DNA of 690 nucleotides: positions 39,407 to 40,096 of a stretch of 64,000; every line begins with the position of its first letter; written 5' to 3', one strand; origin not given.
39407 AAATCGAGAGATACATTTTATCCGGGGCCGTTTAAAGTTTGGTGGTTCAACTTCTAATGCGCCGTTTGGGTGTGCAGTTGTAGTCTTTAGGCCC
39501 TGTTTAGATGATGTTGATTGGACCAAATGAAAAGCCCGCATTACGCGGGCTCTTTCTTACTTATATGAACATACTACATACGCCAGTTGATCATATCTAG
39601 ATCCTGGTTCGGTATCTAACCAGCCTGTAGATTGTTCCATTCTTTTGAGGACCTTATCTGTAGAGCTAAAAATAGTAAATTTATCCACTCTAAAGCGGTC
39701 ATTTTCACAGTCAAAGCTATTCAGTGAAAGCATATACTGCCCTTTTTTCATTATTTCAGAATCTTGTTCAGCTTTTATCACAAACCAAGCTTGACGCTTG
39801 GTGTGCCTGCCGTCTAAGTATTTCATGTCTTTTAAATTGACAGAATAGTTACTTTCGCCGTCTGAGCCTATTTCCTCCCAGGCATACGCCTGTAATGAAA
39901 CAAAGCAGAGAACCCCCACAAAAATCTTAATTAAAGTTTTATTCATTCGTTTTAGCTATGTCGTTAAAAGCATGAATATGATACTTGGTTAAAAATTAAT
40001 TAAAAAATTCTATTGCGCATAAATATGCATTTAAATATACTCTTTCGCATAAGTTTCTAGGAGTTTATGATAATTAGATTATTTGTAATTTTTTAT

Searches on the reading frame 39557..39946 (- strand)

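Call 8: search_protein_families(library=pfam, proteins=[window:39557-39946:-], max_evalue=0.01)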
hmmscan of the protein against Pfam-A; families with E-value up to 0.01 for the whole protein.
window:39557-39946:- (129 aa): 1 family
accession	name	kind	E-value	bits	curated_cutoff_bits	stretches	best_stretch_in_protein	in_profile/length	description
PF16747.10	Adhesin_E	-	6.1e-11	43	23.7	1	23-127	1-109/109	Surface-adhesin protein E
